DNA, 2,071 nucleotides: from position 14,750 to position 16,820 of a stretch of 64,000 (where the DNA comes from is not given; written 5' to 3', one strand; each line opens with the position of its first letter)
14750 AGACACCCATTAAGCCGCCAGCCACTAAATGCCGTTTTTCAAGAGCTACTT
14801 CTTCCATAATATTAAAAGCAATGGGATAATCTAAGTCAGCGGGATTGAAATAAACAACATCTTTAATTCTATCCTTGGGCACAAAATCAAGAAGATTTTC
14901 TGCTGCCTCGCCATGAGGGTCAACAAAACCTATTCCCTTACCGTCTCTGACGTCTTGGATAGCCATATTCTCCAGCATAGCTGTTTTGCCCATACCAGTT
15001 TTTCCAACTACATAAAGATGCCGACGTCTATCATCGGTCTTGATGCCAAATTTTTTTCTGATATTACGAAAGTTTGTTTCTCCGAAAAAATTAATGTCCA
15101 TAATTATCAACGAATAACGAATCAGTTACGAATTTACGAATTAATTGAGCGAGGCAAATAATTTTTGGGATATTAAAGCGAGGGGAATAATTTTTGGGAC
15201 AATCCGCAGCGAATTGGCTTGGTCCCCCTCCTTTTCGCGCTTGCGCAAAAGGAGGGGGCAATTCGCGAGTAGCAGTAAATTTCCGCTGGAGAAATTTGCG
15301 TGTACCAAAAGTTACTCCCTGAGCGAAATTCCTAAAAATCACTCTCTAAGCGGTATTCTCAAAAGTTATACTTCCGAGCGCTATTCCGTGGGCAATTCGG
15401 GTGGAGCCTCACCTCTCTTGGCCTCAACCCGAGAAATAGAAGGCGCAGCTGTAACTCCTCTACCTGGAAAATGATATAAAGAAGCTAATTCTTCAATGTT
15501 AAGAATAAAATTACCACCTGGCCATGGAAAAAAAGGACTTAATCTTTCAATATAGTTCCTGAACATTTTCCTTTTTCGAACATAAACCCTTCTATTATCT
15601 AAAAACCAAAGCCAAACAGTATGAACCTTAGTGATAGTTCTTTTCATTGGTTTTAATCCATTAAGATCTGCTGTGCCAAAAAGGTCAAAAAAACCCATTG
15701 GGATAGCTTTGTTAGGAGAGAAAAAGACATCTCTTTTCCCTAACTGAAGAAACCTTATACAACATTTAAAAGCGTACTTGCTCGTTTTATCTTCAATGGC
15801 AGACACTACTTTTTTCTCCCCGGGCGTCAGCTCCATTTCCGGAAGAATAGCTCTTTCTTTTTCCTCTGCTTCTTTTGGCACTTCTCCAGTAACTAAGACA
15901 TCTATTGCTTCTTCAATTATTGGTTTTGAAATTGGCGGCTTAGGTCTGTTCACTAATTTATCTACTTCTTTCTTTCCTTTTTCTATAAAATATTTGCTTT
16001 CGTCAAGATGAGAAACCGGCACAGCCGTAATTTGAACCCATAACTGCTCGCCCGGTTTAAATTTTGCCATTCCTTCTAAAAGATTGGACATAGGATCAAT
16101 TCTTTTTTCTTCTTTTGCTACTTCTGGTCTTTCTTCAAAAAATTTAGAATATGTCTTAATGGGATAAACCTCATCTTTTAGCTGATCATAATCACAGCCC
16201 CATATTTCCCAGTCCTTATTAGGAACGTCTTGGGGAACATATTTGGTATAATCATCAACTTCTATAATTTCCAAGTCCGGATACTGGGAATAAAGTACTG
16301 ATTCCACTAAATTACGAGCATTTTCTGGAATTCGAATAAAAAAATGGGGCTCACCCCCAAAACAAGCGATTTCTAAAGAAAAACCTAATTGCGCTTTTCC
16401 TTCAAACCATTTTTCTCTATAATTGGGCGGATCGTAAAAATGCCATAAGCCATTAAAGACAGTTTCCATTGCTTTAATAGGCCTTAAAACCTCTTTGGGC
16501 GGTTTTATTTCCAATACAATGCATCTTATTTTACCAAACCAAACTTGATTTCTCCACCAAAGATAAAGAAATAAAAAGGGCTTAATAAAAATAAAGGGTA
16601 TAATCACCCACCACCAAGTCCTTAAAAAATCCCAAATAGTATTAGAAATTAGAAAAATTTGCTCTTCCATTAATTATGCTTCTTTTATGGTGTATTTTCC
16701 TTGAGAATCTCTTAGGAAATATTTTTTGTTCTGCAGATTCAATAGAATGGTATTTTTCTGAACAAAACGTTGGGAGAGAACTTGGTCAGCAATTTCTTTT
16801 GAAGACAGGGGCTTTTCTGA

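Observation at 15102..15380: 279-nt structured, repeat-rich spacer interrupting a translationally coupled operon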

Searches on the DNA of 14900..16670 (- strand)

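Call 4: search_rna_families(source=window, start=14900, end=15600, threshold=evalue, max_evalue=10)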
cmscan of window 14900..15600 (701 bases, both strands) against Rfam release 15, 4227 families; matches with E-value up to 10: 2.
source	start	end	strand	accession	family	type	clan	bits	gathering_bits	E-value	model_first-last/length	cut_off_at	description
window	15039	15074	+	RF01125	sR4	Gene; snRNA; snoRNA; CD-box;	-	11.9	50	6.1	1-56/56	no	Small nucleolar RNA sR4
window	15477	15569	-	RF02189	ST7-OT4_3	Gene; lncRNA;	-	10.4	50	6.3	198-302/302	no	ST7 overlapping transcript 4 conserved region 3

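Call 52: build_rna_model(alignment_id=A5)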
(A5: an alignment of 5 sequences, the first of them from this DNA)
Model R1 built from alignment A5 (5 sequences, 199 columns); structure: RNAalifold consensus.
model positions 159; base pairs 48; branch points 1; effective number of sequences 1.02; information 0.591 bits per position. Calibrated on 0.2 Mb of random sequence (short: E-values are rough).
structure used (alignment columns):
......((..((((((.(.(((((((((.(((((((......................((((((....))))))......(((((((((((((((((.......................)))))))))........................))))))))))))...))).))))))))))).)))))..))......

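Call 53: search_with_rna_model(model_id=R1, sources=[window, L001, L002, L003, L004, L005, L006, L007, L008, L009, L010, L011, L012, L013, L014, L015, L016, L017, L018, L019, L020, L021, L022, L023, L024, L025, L026, L027, L028, L029, L030, L031, L032, L033, L034, L035, L036, L037, L038, L039, L040, L041, L042, L043, L044, L045, L046, L047, L048, L049, L050, L051, L052, L053, L054, L055, L056, L057, L058, L059, L060, L061, L062, L063, L064, L065, L066, L067, L068, L069, L070, L071, L072, L073, L074, L075, L076, L077, L078, L079, L080, L083, L084, L092], max_evalue=10)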
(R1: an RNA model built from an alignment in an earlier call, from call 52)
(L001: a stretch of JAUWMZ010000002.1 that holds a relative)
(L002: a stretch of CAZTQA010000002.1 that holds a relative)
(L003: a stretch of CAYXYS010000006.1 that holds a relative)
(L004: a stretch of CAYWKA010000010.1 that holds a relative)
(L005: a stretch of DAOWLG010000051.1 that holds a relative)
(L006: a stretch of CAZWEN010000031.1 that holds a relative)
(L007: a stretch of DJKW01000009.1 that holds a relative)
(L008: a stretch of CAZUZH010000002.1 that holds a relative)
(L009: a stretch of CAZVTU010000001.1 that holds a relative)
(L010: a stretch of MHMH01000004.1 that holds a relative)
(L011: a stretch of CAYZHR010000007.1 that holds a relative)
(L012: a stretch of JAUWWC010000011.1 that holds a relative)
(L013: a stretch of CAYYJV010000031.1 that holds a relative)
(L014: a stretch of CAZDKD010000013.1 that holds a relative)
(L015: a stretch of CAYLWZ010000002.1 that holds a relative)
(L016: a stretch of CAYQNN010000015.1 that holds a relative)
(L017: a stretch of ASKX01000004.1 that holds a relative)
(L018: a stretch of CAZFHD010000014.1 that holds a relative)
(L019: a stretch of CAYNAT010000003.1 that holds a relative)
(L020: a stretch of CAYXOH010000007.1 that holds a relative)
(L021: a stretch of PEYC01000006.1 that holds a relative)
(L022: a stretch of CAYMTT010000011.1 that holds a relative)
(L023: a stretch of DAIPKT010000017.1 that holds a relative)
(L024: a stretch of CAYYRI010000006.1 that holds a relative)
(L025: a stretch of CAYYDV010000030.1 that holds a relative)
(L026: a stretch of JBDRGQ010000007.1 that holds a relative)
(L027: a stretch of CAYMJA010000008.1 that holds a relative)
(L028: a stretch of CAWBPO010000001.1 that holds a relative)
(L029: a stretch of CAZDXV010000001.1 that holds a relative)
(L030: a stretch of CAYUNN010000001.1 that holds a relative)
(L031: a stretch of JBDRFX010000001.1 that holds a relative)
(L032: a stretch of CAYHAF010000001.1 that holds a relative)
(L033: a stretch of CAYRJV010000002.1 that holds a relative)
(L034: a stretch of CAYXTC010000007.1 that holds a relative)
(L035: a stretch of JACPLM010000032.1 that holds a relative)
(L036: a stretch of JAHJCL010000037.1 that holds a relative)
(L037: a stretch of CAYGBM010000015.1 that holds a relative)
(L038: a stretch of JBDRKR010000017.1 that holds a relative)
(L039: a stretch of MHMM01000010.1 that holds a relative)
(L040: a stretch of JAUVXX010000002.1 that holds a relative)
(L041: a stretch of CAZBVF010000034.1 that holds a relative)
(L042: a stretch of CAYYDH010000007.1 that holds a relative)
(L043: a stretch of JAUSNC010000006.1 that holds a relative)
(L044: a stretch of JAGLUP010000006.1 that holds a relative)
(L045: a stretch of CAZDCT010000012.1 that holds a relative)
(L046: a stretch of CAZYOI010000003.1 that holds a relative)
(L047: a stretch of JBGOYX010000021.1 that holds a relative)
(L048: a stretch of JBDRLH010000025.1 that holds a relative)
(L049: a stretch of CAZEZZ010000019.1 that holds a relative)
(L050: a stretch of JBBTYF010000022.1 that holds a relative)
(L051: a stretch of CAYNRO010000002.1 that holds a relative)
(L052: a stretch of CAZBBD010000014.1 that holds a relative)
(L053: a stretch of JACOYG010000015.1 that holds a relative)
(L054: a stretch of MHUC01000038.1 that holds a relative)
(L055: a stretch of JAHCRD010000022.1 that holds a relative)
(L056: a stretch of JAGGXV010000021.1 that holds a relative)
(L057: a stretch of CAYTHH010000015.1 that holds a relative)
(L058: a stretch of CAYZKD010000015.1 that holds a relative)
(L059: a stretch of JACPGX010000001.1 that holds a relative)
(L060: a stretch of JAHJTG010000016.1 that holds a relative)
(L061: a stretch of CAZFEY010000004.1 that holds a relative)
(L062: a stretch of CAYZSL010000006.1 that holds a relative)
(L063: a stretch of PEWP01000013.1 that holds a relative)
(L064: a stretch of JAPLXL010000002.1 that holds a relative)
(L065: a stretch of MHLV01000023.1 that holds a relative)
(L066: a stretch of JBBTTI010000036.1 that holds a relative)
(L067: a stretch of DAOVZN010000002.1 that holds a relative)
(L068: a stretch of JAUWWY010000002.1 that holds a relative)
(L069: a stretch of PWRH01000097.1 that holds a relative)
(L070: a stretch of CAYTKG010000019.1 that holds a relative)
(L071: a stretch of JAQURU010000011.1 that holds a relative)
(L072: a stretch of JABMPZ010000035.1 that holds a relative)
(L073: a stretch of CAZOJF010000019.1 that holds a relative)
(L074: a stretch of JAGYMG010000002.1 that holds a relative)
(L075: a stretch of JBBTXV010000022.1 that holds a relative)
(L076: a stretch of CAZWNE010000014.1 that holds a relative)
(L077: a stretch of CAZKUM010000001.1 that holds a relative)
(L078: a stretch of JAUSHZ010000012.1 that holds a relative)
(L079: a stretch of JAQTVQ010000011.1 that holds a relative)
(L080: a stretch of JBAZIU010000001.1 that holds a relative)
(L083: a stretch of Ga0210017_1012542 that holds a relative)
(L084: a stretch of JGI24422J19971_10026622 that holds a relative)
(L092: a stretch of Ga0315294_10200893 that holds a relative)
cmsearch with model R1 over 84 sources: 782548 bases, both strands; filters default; matches with E-value up to 10: 14.
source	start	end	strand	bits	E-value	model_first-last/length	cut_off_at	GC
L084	744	902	-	192.2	1.3e-50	1-159/159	no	0.5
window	15172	15329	-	178.6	7.9e-47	1-159/159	no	0.49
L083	5612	5767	+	158.3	4.1e-41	1-159/159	no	0.53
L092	850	1005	-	151.1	4e-39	1-159/159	no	0.5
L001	6708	6891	+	126.8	2.7e-32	1-159/159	no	0.48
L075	6786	6937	+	33.1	5e-06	1-159/159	no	0.53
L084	745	903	+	27.3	0.00021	1-159/159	no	0.49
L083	5611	5766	-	26.1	0.00047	1-159/159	no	0.53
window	15173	15330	+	26.1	0.00048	1-159/159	no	0.49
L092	851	1006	+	19.5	0.033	1-159/159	no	0.5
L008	5850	5962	-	14.7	0.75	1-159/159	no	0.4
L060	535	619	-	14.4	0.92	1-159/159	no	0.28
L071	150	185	-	13.2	1.9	1-159/159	no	0.33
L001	6707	6890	-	10.7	9.5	1-159/159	no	0.48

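Call 68: search_with_rna_model(model_id=R1, sources=[L098, L099, L100, L081], max_evalue=1)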
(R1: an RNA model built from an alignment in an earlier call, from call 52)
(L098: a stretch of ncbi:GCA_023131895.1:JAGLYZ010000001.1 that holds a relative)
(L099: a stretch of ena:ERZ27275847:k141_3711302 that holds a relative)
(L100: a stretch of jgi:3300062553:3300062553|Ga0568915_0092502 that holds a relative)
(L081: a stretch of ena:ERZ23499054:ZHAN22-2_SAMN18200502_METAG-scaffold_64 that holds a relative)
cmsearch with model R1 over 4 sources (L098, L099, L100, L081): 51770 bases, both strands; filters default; matches with E-value up to 1: 6.
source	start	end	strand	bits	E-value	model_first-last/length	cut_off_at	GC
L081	11342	11499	+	178.6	5.2e-48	1-159/159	no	0.49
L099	2883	3033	+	157.8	3.7e-42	1-159/159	no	0.46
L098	6668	6823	+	39.6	5.1e-09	1-159/159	no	0.48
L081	11341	11498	-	26.1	3.2e-05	1-159/159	no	0.49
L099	2882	3032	-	23.8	0.00014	1-159/159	no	0.46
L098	1863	1897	-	20.5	0.0012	73-107/159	no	0.63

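Call 78: build_rna_model(alignment_id=A6, structure=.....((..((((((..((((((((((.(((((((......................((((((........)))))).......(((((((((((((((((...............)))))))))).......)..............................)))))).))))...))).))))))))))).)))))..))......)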
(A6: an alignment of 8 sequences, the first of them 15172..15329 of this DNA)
Model R2 built from alignment A6 (8 sequences, 209 columns); structure: as given.
model positions 150; base pairs 48; branch points 1; effective number of sequences 1.79; information 0.59 bits per position. Calibrated on 0.2 Mb of random sequence (short: E-values are rough).
structure used (alignment columns):
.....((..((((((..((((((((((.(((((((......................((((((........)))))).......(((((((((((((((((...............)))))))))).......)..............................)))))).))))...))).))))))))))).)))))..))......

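Call 79: search_with_rna_model(model_id=R2, sources=[window, L001, L002, L003, L004, L005, L006, L007, L008, L009, L010, L011, L012, L013, L014, L015, L016, L017, L018, L019, L020, L021, L022, L023, L024, L025, L026, L027, L028, L029, L030, L031, L032, L033, L034, L035, L036, L037, L038, L039, L040, L041, L042, L043, L044, L045, L046, L047, L048, L049, L050, L051, L052, L053, L054, L055, L056, L057, L058, L059, L060, L061, L062, L063, L064, L065, L066, L067, L068, L069, L070, L071, L072, L073, L074, L075, L076, L077, L078, L079, L080, L083, L084, L092, L098, L099, L100], max_evalue=5)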
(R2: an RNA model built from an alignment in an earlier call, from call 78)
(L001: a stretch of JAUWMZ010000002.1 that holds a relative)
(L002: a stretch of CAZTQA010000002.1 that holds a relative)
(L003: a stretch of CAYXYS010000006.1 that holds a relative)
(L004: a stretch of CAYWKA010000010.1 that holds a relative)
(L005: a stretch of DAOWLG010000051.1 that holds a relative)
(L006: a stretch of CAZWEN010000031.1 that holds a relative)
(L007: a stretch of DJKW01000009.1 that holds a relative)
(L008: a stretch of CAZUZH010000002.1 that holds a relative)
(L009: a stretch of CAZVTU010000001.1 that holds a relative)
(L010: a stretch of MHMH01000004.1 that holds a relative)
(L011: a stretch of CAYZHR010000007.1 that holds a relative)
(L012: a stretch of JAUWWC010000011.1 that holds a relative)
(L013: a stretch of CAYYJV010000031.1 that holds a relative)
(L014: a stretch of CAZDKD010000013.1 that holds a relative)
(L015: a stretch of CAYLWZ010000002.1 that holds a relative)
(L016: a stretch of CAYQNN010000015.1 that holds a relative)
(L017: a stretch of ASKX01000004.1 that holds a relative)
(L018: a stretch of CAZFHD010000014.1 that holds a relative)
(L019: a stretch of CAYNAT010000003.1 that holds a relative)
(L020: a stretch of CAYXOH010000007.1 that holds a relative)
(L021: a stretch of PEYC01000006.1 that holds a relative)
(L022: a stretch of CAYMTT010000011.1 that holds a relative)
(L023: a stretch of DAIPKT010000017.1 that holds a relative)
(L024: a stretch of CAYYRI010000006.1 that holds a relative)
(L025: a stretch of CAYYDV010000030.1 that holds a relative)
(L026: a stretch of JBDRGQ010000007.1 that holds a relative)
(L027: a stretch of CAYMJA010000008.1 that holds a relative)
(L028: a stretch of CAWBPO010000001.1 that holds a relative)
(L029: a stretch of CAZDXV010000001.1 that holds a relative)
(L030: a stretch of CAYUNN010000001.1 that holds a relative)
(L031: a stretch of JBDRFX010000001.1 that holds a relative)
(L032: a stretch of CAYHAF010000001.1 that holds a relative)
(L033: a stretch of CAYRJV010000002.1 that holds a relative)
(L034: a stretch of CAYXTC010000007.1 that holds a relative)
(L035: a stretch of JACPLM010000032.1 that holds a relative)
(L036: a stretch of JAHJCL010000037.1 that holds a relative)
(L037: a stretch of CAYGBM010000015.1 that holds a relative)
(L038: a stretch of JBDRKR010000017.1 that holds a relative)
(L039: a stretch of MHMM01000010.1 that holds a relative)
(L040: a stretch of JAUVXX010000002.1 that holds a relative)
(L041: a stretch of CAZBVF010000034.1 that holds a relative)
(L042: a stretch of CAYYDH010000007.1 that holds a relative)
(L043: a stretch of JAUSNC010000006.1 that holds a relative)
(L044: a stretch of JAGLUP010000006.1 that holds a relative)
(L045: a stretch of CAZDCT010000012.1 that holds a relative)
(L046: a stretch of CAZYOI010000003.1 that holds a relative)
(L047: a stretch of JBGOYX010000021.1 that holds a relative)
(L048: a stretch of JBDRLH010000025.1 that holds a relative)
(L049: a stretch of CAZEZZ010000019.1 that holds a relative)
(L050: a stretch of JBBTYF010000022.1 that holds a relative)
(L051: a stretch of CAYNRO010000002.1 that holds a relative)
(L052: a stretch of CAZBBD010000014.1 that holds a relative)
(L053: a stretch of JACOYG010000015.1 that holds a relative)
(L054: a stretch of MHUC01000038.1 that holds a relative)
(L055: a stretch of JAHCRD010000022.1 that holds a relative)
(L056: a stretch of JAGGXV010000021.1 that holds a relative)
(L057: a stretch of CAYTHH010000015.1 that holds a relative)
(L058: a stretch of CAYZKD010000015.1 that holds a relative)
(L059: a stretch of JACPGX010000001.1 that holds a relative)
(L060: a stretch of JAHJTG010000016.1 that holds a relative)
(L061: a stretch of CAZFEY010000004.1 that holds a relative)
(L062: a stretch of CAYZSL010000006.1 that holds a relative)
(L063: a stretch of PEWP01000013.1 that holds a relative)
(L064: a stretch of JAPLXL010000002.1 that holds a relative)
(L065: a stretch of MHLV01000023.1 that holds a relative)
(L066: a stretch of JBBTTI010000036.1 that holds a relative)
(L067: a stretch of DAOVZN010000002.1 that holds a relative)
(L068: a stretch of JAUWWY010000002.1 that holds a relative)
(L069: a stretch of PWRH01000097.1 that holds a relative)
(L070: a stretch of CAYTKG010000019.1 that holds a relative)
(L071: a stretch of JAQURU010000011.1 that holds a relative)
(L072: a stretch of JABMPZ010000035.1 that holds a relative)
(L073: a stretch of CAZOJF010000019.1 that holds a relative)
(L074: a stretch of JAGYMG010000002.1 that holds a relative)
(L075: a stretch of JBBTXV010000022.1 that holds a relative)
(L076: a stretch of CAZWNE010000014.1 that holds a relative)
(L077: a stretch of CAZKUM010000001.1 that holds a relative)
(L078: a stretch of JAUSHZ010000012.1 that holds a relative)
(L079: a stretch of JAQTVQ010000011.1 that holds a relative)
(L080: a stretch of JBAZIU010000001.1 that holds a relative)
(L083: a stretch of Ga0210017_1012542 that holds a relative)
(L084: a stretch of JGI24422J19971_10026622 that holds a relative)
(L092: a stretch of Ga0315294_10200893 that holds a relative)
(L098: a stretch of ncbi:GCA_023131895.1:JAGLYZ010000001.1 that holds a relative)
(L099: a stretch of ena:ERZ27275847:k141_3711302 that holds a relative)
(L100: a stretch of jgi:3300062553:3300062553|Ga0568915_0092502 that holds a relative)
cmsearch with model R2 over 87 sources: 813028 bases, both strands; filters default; matches with E-value up to 5: 17.
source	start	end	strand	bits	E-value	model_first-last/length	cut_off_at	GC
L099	2883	3033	+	154.7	1.2e-38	1-150/150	no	0.46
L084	744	902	-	152.4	5e-38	1-150/150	no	0.5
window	15172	15329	-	146.4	2.1e-36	1-150/150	no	0.49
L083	5612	5767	+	143.5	1.3e-35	1-150/150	no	0.53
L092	850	1005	-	134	4.9e-33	1-150/150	no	0.5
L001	6708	6891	+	118.2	9.1e-29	1-150/150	no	0.48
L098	6668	6823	+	108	5.4e-26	1-150/150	no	0.48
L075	6786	6937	+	90.3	3.3e-21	1-150/150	no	0.53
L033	3791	3936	+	55.3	9.7e-12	1-150/150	no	0.42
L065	6703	6857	+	47.5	1.3e-09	1-150/150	no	0.52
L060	6808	6961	+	30.1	6.5e-05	1-150/150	no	0.53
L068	5698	5851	-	26.2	0.00074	1-150/150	no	0.64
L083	5611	5766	-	25.6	0.0011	1-150/150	no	0.53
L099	2882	3032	-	23.4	0.0043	1-150/150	no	0.46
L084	745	903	+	21.8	0.012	1-150/150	no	0.49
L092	851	1006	+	21.2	0.016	1-150/150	no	0.5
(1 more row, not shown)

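Call 80: search_with_rna_model(model_id=R2, sources=[window, L001, L033, L060, L065, L075, L083, L084, L092, L098, L099], max_evalue=0.00001, make_alignment=true)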
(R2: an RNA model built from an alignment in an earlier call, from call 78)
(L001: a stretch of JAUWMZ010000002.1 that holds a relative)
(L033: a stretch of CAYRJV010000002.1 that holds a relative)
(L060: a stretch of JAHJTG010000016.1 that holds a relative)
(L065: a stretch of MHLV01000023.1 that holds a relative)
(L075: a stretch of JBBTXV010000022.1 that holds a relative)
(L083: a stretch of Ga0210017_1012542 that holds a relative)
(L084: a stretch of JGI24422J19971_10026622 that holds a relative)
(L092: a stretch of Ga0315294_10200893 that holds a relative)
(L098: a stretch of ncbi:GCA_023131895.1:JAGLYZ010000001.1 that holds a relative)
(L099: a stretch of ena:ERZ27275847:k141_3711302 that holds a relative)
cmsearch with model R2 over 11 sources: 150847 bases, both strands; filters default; matches with E-value up to 0.00001: 10.
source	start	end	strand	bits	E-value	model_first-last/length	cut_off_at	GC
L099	2883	3033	+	154.7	2.2e-39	1-150/150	no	0.46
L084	744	902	-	152.4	9.3e-39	1-150/150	no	0.5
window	15172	15329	-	146.4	3.9e-37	1-150/150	no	0.49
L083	5612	5767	+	143.5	2.3e-36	1-150/150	no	0.53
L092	850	1005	-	134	9.1e-34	1-150/150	no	0.5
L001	6708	6891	+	118.2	1.7e-29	1-150/150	no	0.48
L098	6668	6823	+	108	1e-26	1-150/150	no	0.48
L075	6786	6937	+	90.3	6.1e-22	1-150/150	no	0.53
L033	3791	3936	+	55.3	1.8e-12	1-150/150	no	0.42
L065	6703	6857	+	47.5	2.4e-10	1-150/150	no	0.52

Alignment A7: 10 matches aligned to the model, 218 columns, each read 5' to 3' on its own strand. Consensus structure (alignment columns), stored with it:
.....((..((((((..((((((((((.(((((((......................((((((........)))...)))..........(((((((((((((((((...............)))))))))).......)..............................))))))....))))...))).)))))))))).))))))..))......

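Call 83: search_rna_families(sources=[L084, L092, L099], threshold=evalue, max_evalue=5)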
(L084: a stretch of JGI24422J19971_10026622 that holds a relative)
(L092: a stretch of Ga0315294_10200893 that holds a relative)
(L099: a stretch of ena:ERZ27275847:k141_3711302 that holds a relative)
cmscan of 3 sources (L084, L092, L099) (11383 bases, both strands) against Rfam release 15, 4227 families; matches with E-value up to 5: 2.
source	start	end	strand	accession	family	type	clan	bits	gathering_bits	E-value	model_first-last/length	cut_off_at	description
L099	1070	1092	-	RF01338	CRISPR-DR25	Gene; CRISPR;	CL00014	21.7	36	2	1-25/25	no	CRISPR RNA direct repeat element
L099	4890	4918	-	RF03650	mir-1290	Gene; miRNA;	-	21.4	82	1.8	25-56/76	no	mir-1290 microRNA precursor family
